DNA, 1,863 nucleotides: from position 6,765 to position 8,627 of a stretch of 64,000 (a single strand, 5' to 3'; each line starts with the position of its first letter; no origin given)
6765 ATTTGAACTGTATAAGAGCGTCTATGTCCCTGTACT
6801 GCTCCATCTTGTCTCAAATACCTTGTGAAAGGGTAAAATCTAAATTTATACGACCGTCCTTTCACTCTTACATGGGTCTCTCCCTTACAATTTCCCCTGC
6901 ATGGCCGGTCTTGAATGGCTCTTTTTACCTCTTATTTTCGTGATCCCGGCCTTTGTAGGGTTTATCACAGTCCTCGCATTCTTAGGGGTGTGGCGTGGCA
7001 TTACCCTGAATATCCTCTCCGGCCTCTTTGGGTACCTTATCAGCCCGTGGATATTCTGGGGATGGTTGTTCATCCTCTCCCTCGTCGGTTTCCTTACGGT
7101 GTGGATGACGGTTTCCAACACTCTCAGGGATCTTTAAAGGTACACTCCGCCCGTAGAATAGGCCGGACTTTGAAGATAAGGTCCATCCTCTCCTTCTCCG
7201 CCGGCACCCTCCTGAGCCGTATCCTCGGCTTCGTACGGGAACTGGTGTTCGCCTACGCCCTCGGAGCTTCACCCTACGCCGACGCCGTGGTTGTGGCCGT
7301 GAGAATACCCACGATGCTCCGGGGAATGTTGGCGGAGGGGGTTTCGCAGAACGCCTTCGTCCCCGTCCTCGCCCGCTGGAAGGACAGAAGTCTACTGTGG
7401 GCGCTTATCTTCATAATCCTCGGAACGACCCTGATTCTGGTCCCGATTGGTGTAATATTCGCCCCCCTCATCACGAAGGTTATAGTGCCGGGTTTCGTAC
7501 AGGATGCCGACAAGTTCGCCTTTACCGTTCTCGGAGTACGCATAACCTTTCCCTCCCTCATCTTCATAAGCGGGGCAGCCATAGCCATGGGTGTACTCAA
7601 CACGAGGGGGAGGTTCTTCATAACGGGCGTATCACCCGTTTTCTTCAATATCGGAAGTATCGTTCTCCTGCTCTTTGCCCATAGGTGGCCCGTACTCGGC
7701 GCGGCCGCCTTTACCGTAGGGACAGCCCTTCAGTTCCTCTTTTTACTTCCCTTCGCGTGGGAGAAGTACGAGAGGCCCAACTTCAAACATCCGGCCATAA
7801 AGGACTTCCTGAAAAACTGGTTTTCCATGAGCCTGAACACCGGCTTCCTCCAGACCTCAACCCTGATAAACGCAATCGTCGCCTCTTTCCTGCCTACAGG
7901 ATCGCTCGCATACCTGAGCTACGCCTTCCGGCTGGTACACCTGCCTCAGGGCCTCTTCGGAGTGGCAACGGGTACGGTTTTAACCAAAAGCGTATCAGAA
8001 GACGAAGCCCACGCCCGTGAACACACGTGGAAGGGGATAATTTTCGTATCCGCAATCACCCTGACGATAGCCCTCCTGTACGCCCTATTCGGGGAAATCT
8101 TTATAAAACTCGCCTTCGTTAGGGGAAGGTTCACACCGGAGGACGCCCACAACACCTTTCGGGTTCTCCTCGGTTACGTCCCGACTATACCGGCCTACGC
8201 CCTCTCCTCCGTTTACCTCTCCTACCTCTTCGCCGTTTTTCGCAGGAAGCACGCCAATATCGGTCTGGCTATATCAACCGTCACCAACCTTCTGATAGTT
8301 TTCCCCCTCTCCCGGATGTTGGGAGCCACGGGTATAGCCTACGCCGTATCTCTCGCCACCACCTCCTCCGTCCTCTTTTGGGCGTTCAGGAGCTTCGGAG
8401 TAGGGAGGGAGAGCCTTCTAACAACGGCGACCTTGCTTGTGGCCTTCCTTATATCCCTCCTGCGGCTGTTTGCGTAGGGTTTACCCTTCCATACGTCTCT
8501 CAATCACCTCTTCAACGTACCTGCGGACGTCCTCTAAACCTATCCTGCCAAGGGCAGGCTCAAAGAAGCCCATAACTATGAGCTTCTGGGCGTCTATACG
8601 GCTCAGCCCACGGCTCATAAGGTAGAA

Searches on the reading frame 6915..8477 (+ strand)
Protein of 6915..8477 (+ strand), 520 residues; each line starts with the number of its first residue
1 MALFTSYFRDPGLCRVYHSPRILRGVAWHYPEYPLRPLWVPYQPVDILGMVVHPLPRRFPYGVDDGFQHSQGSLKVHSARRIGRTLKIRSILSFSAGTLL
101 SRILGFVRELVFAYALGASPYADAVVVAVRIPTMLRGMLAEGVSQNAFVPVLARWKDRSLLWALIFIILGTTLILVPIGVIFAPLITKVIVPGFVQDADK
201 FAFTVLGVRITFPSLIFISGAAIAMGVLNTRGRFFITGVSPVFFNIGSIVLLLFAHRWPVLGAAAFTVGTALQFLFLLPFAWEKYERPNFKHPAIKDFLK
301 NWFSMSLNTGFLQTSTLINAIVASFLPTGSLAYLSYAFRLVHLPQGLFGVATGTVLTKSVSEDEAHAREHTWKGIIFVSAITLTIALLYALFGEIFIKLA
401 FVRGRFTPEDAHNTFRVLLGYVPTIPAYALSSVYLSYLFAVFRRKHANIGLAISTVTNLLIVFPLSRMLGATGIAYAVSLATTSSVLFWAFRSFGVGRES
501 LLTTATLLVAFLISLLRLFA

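Call 85: search_protein_families(library=pfam, proteins=[window:6915-8477:+], max_evalue=0.001)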
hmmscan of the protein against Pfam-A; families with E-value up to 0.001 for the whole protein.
window:6915-8477:+ (520 aa): 1 family
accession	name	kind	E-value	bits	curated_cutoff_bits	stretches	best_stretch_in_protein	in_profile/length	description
PF03023.19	MurJ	-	1.1e-69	235.6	27.4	1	112-490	1-396/451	Lipid II flippase MurJ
